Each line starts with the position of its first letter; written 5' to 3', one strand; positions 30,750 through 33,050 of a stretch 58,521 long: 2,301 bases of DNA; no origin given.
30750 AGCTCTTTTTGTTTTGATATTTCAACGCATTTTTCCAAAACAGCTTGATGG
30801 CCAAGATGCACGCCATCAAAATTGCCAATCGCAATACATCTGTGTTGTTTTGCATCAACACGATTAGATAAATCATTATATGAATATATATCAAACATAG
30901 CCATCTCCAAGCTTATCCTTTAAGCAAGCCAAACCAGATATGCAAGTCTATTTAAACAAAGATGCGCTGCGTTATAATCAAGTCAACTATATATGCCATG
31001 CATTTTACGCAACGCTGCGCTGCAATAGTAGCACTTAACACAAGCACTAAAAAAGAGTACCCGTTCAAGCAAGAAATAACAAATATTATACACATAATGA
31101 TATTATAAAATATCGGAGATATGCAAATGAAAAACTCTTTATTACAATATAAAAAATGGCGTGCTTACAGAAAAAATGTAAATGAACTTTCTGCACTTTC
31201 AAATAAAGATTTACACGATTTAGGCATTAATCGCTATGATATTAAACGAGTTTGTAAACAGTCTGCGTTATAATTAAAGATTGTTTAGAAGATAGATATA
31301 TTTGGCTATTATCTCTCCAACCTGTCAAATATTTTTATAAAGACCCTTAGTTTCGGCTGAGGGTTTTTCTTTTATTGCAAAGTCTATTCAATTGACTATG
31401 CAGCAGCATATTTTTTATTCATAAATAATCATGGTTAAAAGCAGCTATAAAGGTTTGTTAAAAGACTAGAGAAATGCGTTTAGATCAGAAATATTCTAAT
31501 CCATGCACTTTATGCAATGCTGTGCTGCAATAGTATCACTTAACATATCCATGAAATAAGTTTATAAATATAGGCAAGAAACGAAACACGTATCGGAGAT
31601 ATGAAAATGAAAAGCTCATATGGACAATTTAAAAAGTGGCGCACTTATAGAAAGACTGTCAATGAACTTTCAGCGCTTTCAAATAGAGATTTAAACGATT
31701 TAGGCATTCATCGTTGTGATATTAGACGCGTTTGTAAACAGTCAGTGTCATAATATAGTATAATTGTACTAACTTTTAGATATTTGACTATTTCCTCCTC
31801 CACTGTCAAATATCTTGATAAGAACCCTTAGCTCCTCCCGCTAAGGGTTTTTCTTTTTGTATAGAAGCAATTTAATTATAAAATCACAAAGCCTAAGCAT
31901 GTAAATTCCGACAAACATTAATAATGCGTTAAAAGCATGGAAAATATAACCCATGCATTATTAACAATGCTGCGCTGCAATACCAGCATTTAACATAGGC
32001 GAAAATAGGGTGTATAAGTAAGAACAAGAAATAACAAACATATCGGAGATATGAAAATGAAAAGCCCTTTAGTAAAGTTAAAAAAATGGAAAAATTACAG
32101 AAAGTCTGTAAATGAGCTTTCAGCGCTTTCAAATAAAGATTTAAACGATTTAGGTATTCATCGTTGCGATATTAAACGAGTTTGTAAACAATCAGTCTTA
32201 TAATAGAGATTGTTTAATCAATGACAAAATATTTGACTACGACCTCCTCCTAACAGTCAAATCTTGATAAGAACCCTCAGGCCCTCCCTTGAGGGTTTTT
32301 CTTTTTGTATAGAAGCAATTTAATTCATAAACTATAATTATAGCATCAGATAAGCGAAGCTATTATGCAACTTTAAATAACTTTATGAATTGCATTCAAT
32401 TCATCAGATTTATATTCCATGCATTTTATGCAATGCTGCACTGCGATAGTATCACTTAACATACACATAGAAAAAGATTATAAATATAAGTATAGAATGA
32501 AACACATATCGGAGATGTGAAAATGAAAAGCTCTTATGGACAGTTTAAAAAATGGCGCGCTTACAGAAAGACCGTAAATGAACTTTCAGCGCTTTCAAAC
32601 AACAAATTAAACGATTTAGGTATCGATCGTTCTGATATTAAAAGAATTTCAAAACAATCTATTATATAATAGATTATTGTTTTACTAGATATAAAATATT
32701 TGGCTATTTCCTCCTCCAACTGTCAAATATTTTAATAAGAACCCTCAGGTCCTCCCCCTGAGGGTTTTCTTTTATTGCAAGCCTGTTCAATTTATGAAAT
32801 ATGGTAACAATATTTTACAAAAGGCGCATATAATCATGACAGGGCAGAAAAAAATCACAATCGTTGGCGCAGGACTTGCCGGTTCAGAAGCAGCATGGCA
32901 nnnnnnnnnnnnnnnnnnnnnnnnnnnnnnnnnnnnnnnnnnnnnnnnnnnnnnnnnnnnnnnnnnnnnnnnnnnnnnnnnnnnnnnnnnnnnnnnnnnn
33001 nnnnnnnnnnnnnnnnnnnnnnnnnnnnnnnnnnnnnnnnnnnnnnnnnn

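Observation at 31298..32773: Each DUF1127 3' UTR carries two hairpins with CCUCCUCC anti-Shine-Dalgarno loops: one CcsR/cuckoo-type sRNA module per gene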

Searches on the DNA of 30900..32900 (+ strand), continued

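Call 45: search_with_rna_model(model_id=R1, sources=[L085, L086, L087, L088], max_evalue=1, show_alignments=6)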
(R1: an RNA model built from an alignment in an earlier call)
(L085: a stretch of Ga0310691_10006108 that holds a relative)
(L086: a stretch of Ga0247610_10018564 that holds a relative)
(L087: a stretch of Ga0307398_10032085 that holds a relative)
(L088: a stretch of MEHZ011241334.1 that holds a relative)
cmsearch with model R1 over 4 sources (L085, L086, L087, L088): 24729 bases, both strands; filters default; matches with E-value up to 1: 3.
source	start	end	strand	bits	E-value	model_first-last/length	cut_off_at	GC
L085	5618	5694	+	25.6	0.00053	1-109/109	no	0.21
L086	2717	2793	-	25.6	0.00054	1-109/109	no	0.19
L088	1001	1099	+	20.2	0.011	1-109/109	no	0.41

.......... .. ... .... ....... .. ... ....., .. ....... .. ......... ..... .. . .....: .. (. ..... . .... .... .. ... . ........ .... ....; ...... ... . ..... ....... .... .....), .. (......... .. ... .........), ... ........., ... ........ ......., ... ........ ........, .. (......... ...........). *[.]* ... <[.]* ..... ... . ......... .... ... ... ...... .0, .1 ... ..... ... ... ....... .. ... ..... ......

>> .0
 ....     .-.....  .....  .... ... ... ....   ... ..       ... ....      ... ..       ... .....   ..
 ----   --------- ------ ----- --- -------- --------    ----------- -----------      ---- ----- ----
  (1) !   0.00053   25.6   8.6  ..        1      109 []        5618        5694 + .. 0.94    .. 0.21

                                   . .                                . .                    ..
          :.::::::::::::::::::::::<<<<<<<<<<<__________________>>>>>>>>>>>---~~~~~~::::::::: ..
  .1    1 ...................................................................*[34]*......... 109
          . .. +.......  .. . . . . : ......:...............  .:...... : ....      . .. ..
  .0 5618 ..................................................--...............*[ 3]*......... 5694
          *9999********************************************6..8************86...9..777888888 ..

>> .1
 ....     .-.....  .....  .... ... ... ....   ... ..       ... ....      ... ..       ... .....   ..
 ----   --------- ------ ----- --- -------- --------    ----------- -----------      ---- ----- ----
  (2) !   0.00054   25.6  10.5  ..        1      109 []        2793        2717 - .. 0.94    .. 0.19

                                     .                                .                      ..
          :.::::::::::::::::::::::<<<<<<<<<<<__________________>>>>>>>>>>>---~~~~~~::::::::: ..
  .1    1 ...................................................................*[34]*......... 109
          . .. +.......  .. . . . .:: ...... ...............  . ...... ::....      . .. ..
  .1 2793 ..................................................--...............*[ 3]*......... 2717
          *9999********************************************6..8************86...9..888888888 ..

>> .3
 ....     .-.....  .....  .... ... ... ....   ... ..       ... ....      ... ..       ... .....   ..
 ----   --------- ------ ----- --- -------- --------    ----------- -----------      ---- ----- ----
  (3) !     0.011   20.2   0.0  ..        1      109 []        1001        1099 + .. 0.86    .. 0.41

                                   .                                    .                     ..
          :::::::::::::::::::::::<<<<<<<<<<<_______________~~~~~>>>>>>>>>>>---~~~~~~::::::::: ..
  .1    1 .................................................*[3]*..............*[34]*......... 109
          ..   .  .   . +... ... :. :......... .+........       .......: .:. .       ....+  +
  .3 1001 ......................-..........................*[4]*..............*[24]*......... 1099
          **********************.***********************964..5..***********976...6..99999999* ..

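Call 64: search_with_rna_model(model_id=R1, sources=[window, L082, L084, L074, L068, L078, L071, L024, L072, L043, L022, L028, L062, L027, L075, L070, L077, L031, L020, L012, L052, L046], max_evalue=0.05, make_alignment=true)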
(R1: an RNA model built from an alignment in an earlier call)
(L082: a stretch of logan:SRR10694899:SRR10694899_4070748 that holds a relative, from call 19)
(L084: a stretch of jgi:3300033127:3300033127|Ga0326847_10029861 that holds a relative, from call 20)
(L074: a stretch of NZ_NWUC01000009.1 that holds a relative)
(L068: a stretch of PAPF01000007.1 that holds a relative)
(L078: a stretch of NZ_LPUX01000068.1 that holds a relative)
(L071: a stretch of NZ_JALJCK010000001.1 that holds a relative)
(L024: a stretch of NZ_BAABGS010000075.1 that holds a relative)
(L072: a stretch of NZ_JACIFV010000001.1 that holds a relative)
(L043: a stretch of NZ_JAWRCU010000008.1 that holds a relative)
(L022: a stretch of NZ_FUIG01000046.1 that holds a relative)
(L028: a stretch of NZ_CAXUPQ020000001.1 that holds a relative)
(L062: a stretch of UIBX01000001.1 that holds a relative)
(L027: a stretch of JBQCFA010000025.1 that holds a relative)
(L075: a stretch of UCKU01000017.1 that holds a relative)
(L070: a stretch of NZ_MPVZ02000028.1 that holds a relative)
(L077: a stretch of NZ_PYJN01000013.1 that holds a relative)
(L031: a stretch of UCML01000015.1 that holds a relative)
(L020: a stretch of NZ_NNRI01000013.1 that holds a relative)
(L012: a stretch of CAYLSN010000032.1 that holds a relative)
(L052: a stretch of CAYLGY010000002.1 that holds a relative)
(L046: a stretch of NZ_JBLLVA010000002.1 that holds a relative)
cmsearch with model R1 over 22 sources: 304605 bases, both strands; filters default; matches with E-value up to 0.05: 30.
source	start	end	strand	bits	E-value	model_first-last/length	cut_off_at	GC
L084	12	120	+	119.6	8.8e-26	1-109/109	no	0.38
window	32670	32778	+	116.8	4.3e-25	1-109/109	no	0.34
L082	1725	1832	+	115.7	7.6e-25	1-109/109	no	0.32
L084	462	569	+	115.7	7.6e-25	1-109/109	no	0.32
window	31754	31861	+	114.4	1.6e-24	1-109/109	no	0.33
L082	1252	1358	+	109.2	3e-23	1-109/109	no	0.31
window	32204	32309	+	96.9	3e-20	1-109/109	no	0.38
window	31274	31377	+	92.1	4.3e-19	1-109/109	no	0.3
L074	4939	5044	+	38.1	6e-06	1-109/109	no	0.56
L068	5138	5242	+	33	0.0001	1-109/109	no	0.61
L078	4857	4947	+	31.9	0.00019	23-109/109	no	0.59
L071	4567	4672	+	30.6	0.0004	1-109/109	no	0.56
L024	5785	5896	+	30.6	0.00041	1-109/109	no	0.55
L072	4765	4865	+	29.2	0.00088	1-109/109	no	0.6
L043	5448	5551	+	28.5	0.0013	1-109/109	no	0.65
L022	5170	5263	+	28.5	0.0013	1-109/109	no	0.59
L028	4759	4840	+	28.4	0.0014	24-106/109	no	0.6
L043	5593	5695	+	28.4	0.0014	1-109/109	no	0.61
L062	4744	4830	+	28.2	0.0015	23-109/109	no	0.56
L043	5738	5841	+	28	0.0017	1-109/109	no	0.62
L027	4337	4443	+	27.9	0.0018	1-109/109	no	0.67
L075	4221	4297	+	27.6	0.0022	24-102/109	no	0.61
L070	4745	4830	+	27.3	0.0026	24-107/109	no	0.58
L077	4607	4696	+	27.3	0.0026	23-109/109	no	0.53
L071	4824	4973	+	26.7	0.0035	1-109/109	no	0.64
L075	4852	4951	+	26.2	0.0046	1-109/109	no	0.58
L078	4553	4657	+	25.5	0.007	1-109/109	no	0.63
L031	4787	4871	+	25.1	0.0089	24-108/109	no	0.58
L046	4953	5035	+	24.6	0.012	24-103/109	no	0.64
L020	5849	5942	+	24.5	0.012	1-109/109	no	0.63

Alignment A4: 30 matches aligned to the model, 166 columns, each read 5' to 3' on its own strand. Consensus structure (alignment columns), stored with it:
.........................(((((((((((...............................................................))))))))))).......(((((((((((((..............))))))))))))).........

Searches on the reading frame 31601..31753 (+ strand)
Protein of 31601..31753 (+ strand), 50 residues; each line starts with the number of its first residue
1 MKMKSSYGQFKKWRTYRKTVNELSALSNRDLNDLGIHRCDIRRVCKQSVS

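Call 10: search_protein_families(library=pfam, proteins=[window:31601-31753:+], max_evalue=0.01)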
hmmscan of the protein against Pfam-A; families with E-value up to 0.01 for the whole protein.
window:31601-31753:+ (50 aa): 1 family
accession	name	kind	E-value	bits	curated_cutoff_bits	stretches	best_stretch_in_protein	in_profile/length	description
PF06568.16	DUF1127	-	2.9e-14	52.9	23.3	1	10-42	5-37/37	Domain of unknown function (DUF1127)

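Call 12: find_encoding_contigs(protein=window:31601-31753:+, flank=3000, max_places=10)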
Protein window:31601-31753:+ (50 aa): no gene with exactly this product is on record in the collection.

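Call 18: find_homologous_proteins(query=window:31601-31753:+, max_evalue=0.00001)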
Query window:31601-31753:+ (50 aa): 8 proteins with E <= 0.00001 among 10 candidates.
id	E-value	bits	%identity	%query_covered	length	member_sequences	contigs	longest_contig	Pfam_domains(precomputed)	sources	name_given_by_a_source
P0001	5.1e-25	102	100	96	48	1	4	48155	PF06568.17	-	-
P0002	8.4e-18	80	85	94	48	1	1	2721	PF06568.17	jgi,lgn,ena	-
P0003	2.9e-17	78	79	94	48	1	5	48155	PF06568.17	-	-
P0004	4.1e-17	78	81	94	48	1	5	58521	PF06568.17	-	-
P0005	3.7e-16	75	77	94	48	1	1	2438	PF06568.17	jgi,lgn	-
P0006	7.7e-8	49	52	96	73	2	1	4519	PF06568.17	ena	-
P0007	3.2e-7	47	52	96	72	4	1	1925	PF06568.17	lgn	-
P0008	2.3e-6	45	69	70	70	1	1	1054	PF06568.17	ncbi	-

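Call 19: find_encoding_contigs(protein=P0002, flank=5000, max_places=6)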
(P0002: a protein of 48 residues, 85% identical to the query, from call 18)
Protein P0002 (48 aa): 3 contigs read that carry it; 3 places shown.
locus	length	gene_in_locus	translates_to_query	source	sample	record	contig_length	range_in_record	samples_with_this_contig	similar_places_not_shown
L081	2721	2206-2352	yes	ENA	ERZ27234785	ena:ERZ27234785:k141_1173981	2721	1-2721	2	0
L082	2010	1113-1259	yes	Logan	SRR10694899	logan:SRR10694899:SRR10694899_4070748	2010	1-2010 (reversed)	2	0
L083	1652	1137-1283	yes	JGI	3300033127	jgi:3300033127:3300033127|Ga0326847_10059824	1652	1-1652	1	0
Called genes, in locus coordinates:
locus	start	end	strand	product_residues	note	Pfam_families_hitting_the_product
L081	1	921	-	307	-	?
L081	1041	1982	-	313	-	PF06574:FAD_syn, PF01467:CTP_transf_like (weak), PF01687:Flavokinase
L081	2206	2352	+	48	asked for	PF06568:YjiS-like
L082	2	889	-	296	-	?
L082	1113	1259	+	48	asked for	PF06568:YjiS-like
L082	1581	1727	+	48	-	PF06568:YjiS-like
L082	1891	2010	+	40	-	?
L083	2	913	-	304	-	?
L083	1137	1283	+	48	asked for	PF06568:YjiS-like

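Call 20: find_encoding_contigs(protein=P0005, flank=5000, max_places=6)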
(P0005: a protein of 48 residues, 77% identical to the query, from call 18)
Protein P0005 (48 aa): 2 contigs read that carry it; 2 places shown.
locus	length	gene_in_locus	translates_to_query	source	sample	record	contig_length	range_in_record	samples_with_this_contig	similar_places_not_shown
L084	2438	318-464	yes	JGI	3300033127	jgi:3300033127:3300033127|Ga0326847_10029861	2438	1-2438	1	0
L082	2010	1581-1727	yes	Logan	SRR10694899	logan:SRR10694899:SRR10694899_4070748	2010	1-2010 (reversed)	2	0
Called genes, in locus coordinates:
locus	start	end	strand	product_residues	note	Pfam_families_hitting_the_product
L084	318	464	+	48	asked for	PF06568:YjiS-like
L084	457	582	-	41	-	-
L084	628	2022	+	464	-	PF01134:GIDA, PF13450:NAD_binding_8 (weak)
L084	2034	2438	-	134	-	?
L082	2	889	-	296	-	?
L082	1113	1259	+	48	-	PF06568:YjiS-like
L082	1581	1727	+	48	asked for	PF06568:YjiS-like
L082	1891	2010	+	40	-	?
